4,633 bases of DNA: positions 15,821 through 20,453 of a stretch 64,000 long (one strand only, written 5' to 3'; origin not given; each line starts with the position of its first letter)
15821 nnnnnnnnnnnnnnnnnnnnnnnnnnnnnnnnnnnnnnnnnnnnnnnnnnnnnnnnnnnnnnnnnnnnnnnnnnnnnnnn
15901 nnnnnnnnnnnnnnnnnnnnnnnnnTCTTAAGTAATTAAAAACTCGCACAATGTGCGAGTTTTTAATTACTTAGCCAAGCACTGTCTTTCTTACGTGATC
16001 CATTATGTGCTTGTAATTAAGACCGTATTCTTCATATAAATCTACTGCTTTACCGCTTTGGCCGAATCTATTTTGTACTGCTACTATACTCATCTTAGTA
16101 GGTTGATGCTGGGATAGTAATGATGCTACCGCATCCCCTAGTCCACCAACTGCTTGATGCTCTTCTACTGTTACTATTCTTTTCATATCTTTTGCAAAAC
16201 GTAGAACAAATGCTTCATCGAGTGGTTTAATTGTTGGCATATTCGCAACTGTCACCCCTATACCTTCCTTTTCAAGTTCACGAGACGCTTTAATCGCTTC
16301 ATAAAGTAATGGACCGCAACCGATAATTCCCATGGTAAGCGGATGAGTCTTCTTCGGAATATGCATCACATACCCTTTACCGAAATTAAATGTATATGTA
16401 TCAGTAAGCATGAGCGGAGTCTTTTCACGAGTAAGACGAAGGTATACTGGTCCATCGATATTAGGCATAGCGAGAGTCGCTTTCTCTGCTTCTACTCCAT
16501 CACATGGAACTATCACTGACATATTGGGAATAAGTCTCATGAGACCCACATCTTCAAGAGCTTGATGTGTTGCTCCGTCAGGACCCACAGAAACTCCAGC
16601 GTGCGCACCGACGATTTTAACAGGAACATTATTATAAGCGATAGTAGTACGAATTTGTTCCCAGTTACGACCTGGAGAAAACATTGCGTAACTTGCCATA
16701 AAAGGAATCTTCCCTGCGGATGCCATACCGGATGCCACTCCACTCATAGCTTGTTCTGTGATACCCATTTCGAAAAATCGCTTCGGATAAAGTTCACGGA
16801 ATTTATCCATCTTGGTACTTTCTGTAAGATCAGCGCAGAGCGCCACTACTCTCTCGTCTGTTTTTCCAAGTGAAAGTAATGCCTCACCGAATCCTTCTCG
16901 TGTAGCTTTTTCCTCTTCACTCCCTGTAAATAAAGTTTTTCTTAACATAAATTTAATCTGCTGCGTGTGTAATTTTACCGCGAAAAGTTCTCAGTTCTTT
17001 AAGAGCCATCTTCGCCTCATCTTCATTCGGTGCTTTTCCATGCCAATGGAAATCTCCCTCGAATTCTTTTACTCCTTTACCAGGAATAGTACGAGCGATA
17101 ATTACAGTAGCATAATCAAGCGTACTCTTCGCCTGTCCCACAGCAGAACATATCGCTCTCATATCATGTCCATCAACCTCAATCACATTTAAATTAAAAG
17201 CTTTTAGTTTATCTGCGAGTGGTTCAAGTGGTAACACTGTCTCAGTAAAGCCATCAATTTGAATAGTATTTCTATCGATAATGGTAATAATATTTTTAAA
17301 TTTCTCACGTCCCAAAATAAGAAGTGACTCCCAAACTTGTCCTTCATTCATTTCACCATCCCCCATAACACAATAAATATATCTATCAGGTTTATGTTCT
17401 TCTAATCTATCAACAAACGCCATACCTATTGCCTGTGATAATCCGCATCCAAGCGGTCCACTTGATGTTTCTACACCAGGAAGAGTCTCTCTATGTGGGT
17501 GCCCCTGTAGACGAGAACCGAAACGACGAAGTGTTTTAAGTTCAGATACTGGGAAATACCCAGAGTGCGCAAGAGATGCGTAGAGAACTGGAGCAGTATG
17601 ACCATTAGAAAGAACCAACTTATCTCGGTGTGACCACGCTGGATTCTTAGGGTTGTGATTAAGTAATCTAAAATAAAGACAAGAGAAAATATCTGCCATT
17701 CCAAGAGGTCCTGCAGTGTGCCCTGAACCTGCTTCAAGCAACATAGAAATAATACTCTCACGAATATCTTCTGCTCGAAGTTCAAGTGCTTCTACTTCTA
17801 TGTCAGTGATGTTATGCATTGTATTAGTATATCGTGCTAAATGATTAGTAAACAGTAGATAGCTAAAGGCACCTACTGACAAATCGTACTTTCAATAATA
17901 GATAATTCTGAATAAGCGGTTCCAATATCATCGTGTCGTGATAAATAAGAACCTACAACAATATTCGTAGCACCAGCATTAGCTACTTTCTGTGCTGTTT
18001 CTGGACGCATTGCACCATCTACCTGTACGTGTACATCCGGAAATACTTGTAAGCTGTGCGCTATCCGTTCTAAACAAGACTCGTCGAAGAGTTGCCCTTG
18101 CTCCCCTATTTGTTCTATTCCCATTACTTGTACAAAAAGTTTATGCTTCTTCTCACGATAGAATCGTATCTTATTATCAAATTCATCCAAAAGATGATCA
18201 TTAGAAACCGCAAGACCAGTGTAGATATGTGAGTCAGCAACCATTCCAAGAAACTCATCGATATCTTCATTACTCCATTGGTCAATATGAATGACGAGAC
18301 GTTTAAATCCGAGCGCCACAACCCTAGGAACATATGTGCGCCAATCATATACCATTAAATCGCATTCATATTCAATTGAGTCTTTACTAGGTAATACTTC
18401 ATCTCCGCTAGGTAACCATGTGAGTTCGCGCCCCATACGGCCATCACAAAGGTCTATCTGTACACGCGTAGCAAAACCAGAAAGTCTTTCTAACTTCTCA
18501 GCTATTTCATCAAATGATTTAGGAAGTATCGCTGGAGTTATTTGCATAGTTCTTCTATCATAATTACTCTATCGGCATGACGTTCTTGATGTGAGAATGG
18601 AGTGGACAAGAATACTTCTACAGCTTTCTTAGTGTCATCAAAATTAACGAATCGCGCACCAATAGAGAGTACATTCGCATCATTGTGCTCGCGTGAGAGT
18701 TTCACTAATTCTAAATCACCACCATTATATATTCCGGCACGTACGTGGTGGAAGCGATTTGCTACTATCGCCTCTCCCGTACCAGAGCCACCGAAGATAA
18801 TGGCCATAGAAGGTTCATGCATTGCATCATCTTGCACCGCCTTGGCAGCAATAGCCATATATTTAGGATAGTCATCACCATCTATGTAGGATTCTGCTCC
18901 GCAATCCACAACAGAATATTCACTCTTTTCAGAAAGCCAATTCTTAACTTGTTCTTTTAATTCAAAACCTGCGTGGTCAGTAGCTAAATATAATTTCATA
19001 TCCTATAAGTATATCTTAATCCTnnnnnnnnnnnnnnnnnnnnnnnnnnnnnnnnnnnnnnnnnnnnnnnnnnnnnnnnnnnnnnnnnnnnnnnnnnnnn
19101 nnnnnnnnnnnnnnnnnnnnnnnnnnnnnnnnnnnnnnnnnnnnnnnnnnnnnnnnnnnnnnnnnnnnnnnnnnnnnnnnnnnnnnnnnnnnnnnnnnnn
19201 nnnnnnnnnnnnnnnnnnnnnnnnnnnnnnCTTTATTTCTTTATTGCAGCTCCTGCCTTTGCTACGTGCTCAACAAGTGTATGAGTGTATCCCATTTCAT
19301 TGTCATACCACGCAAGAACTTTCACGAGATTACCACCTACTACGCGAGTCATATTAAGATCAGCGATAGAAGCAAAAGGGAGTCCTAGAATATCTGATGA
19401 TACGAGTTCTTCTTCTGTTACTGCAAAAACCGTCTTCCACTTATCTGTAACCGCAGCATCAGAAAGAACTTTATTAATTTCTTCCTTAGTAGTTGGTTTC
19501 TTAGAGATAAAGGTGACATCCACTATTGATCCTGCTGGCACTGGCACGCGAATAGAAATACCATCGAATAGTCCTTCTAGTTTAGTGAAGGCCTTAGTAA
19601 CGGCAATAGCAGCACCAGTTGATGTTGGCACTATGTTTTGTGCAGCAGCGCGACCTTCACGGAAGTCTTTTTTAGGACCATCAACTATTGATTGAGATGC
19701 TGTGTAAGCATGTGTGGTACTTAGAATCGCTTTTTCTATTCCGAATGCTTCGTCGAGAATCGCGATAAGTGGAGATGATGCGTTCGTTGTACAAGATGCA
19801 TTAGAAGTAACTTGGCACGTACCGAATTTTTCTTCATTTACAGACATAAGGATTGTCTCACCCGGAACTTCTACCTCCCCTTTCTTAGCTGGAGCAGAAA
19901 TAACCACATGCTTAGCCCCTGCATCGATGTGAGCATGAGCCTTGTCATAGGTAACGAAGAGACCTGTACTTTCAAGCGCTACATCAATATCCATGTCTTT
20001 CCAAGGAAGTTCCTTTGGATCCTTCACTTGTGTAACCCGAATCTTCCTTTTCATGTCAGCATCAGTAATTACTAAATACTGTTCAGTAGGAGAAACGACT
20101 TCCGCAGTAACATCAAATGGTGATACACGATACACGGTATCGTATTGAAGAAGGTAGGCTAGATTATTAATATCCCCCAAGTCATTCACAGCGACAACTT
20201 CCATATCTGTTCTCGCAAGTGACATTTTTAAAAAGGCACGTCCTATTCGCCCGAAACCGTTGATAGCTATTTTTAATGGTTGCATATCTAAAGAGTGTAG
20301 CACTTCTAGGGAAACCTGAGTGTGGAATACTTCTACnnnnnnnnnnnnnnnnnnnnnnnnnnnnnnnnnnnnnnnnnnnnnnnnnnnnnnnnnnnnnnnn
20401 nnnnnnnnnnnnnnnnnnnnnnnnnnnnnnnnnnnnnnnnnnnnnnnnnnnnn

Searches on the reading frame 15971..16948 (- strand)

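Call 40: search_protein_families(library=pfam, proteins=[window:15971-16948:-], max_evalue=0.0001)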
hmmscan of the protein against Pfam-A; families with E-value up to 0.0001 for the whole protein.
window:15971-16948:- (325 aa): 3 families
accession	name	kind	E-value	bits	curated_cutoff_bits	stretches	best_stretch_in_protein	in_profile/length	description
PF02779.29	Transket_pyr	-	2.2e-44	151.6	27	1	13-178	2-173/174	Transketolase, pyrimidine binding domain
PF02780.25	Transketolase_C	-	2e-24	86.3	25.9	1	208-315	14-124/124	Transketolase, C-terminal domain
PF22613.1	Transketolase_C_1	-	2.1e-08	34.8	27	1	193-310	3-112/113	Transketolase-like TK C-terminal domain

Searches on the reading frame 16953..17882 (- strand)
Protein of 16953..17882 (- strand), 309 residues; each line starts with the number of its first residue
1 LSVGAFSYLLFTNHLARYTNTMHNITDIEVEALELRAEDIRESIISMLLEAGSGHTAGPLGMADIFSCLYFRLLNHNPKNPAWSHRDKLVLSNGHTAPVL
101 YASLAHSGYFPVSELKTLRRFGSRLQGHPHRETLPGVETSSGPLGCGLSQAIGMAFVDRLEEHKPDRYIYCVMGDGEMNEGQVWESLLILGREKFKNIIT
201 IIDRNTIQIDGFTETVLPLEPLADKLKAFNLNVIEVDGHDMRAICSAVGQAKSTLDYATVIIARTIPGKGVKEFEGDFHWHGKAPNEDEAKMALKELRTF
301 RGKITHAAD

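Call 41: search_protein_families(library=pfam, proteins=[window:16953-17882:-], max_evalue=0.0001)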
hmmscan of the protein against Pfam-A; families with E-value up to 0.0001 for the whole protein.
window:16953-17882:- (309 aa): 3 families
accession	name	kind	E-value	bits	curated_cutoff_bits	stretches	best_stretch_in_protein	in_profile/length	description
PF00456.26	Transketolase_N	-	2e-57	195.1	22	1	39-294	8-272/334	Transketolase, thiamine diphosphate binding domain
PF13292.11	DXP_synthase_N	-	2.4e-11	43.9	21.2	1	20-209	5-175/274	1-deoxy-D-xylulose-5-phosphate synthase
PF00676.26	E1_dh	-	1.2e-08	34.7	22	1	127-253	87-209/300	Dehydrogenase E1 component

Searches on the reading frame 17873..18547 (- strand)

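Call 41: search_protein_families(library=pfam, proteins=[window:17873-18547:-], max_evalue=0.0001)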
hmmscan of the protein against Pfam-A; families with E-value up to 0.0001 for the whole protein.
window:17873-18547:- (224 aa): 1 family
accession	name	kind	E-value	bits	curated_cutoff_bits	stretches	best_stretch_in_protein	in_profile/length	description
PF00834.25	Ribul_P_3_epim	-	1.6e-15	57.4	21.1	1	3-202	2-197/198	Ribulose-phosphate 3 epimerase family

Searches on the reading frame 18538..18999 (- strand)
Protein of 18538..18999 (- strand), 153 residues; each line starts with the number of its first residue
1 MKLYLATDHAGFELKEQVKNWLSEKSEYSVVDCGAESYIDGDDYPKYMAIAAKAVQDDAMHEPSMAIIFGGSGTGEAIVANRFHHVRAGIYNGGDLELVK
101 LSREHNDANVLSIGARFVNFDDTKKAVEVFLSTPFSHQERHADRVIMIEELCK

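Call 41: search_protein_families(library=pfam, proteins=[window:18538-18999:-], max_evalue=0.0001)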
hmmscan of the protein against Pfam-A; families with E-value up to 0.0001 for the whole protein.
window:18538-18999:- (153 aa): 1 family
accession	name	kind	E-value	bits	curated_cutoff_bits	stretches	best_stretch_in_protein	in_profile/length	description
PF02502.23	LacAB_rpiB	-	2.4e-37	128.4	24.7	1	4-148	2-138/138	Ribose/Galactose Isomerase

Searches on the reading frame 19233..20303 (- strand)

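Call 7: search_protein_families(library=pfam, proteins=[window:19233-20303:-], max_evalue=0.001)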
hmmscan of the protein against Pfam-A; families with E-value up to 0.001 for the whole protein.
window:19233-20303:- (356 aa): 2 families
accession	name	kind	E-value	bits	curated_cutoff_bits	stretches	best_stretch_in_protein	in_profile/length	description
PF02800.25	Gp_dh_C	-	2e-50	170.9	24.4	1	178-333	3-158/158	Glyceraldehyde 3-phosphate dehydrogenase, C-terminal domain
PF00044.30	Gp_dh_N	-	4.3e-30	104.4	31.7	1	11-118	2-100/101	Glyceraldehyde 3-phosphate dehydrogenase, NAD binding domain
